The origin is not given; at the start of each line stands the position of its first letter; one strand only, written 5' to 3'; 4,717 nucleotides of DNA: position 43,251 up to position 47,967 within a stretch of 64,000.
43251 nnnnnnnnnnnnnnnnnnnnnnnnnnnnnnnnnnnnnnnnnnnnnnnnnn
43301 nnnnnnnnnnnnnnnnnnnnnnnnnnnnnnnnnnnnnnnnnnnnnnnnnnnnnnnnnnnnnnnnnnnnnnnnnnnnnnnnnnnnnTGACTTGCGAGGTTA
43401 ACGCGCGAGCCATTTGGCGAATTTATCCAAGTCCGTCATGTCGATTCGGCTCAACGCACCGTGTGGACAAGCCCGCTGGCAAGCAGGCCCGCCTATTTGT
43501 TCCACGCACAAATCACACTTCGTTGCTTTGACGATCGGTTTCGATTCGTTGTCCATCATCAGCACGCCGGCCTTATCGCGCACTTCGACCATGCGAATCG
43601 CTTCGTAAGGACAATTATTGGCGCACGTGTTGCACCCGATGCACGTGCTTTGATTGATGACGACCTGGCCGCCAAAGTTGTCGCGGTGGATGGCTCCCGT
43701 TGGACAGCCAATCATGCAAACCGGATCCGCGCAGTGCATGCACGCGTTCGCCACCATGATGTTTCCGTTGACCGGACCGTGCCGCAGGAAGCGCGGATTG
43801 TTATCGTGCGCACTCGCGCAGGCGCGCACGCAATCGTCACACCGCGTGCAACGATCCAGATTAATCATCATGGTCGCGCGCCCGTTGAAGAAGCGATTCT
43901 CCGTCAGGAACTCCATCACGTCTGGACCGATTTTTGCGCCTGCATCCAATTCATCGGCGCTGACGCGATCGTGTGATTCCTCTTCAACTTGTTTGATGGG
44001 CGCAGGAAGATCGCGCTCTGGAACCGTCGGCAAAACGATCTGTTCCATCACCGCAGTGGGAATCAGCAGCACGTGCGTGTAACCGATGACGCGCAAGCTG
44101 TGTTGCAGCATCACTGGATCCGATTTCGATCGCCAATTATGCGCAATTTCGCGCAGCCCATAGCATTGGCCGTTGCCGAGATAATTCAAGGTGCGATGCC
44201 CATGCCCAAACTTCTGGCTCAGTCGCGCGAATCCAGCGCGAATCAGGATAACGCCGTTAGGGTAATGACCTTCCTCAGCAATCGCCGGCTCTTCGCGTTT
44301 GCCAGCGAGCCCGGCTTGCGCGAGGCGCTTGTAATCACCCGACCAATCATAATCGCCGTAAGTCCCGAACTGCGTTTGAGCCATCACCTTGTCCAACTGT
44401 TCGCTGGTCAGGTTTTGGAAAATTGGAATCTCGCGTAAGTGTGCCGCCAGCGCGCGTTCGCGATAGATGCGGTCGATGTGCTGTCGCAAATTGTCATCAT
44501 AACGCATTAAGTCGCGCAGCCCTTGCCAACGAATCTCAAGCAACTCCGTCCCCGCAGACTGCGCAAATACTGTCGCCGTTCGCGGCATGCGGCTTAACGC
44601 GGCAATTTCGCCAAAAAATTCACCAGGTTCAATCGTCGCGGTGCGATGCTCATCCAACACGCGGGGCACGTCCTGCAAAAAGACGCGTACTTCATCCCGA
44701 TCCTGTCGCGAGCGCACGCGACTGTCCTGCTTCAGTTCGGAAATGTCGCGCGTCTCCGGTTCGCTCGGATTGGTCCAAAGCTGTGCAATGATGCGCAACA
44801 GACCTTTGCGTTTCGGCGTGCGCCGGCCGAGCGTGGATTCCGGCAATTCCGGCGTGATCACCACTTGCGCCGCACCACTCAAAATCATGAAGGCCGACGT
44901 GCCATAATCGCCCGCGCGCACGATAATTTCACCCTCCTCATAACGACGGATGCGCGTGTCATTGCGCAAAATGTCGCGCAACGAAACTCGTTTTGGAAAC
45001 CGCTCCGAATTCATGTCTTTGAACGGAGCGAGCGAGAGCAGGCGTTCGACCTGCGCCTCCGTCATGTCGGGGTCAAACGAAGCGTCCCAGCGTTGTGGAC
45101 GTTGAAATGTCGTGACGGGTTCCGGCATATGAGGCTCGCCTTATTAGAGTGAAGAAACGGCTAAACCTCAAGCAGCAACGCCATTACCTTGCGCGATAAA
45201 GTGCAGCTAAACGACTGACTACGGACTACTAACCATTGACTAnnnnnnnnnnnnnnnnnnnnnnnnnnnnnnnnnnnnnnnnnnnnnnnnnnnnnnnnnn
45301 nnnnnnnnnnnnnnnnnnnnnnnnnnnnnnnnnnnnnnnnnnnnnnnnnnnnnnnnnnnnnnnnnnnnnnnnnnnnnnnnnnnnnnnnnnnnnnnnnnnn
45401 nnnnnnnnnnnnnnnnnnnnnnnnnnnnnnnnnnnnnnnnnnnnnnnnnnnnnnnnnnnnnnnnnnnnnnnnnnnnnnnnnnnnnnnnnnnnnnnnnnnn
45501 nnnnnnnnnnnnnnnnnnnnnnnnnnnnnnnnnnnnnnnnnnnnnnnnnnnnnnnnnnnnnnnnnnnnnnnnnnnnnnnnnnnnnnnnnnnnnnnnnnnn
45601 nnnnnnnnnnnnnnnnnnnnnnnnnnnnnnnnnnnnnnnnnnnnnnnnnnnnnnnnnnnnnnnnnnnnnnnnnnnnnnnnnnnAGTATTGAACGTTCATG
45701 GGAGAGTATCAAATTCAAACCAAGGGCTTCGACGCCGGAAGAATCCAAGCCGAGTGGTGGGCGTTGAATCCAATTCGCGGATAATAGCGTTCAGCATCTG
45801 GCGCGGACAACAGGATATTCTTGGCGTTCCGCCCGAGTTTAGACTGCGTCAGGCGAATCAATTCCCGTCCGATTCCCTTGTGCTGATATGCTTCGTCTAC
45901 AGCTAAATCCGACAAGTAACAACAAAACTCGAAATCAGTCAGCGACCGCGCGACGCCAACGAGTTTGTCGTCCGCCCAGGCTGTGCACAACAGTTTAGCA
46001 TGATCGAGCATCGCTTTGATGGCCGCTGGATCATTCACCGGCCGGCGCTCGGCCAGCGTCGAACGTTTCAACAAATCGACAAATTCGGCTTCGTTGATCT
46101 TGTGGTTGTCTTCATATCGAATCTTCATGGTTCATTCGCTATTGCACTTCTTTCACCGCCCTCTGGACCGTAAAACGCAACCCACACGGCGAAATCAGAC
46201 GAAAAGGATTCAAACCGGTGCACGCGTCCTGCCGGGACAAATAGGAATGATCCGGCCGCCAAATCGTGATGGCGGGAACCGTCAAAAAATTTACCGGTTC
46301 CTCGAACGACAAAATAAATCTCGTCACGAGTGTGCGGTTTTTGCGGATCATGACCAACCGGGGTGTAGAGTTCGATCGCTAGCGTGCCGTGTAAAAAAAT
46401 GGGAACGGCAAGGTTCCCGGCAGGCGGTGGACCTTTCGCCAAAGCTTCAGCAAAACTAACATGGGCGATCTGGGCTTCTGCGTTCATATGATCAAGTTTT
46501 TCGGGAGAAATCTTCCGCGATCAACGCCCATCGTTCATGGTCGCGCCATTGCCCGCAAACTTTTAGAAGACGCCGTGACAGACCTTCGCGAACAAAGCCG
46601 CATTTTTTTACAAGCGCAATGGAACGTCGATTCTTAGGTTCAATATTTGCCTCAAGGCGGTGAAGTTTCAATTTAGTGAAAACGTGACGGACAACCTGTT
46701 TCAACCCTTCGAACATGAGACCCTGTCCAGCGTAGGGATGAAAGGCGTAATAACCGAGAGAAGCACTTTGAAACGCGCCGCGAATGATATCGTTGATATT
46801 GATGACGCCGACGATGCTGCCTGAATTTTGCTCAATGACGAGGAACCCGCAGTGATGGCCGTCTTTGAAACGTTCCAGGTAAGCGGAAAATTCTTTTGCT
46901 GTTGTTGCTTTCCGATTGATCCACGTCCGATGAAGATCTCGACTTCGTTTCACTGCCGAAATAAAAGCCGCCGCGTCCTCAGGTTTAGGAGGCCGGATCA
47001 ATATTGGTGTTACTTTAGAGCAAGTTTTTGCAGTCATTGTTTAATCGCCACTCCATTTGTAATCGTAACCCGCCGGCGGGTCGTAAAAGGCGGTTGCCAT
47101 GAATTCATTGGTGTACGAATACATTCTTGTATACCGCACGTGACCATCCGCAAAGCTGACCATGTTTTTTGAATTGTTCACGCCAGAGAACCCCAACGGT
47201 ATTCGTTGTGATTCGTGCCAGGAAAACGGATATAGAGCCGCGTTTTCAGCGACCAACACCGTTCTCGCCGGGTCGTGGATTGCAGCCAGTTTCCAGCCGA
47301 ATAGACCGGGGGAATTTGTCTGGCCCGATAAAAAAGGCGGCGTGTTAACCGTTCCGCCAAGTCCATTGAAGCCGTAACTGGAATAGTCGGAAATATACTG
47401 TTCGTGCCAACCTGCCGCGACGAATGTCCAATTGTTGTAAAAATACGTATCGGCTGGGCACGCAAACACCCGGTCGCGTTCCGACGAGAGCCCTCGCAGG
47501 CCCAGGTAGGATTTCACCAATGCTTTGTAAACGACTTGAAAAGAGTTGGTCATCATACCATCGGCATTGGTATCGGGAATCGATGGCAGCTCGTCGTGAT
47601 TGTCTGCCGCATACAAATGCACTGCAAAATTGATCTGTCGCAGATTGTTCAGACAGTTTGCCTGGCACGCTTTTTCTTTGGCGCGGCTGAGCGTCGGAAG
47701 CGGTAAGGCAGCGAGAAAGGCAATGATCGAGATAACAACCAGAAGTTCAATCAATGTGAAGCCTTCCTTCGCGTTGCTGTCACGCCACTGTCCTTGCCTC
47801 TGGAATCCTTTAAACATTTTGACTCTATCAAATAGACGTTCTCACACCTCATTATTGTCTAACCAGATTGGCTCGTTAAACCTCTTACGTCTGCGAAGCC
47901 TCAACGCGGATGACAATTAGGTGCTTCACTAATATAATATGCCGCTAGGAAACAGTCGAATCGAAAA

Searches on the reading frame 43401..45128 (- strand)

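Call 31: search_protein_families(library=pfam, proteins=[window:43401-45128:-], max_evalue=0.0001)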
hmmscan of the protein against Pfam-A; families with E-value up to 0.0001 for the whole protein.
window:43401-45128:- (576 aa): 10 families
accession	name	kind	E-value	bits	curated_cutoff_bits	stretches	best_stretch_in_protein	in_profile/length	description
PF00027.35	cNMP_binding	-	2.6e-22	79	27.5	1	161-209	40-87/89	Cyclic nucleotide-binding domain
PF12838.12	Fer4_7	-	2.7e-14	53.8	27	1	495-558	1-52/52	4Fe-4S dicluster domain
PF12837.12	Fer4_6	-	8.6e-11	41.7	25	1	489-511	2-24/24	4Fe-4S binding domain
PF13247.11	Fer4_11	-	8.7e-11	42.3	26.2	1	458-560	5-96/100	4Fe-4S dicluster domain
PF13187.11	Fer4_9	-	1.2e-09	38.5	27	2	462-511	1-52/52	4Fe-4S dicluster domain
PF00037.32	Fer4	-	1.4e-09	37.8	21.1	1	489-512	1-24/24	4Fe-4S binding domain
PF13237.11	Fer4_10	-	2.2e-09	37.5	25.5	2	489-555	2-53/53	4Fe-4S dicluster domain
PF12797.12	Fer4_2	-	4.8e-08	32.9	24.5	1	489-508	3-22/22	4Fe-4S binding domain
PF13484.11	Fer4_16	-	5.1e-07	30.8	30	0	496-556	2-65/66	4Fe-4S double cluster binding domain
PF14697.11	Fer4_21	-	2.2e-05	24.9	35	0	461-513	6-59/59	4Fe-4S dicluster domain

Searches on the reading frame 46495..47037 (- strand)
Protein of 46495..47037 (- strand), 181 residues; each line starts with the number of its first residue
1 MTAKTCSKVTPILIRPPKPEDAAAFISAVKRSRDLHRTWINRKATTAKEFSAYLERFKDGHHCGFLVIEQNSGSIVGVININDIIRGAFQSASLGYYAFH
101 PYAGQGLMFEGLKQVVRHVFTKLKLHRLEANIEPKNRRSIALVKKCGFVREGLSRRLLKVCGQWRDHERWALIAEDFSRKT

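Call 64: search_protein_families(library=pfam, proteins=[window:46495-47037:-], max_evalue=0.00001)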
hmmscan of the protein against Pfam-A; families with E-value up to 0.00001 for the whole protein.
window:46495-47037:- (181 aa): 3 families
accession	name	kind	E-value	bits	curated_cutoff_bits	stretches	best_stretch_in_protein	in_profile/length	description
PF13302.13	Acetyltransf_3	-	3.2e-25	89.9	25.4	1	13-149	3-138/138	Acetyltransferase (GNAT) domain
PF00583.31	Acetyltransf_1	-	5.5e-10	40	20.7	1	49-148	16-116/116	Acetyltransferase (GNAT) family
PF13420.13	Acetyltransf_4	-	1.6e-08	35.1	24.3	1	14-167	1-153/155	Acetyltransferase (GNAT) domain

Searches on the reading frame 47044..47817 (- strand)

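Call 64: search_protein_families(library=pfam, proteins=[window:47044-47817:-], max_evalue=0.00001)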
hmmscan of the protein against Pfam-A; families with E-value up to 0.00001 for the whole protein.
window:47044-47817:- (258 aa): 1 family
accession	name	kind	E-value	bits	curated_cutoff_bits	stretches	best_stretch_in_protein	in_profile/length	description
PF07963.17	N_methyl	-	6.4e-07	29.1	21.2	1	16-37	3-24/27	Prokaryotic N-terminal methylation motif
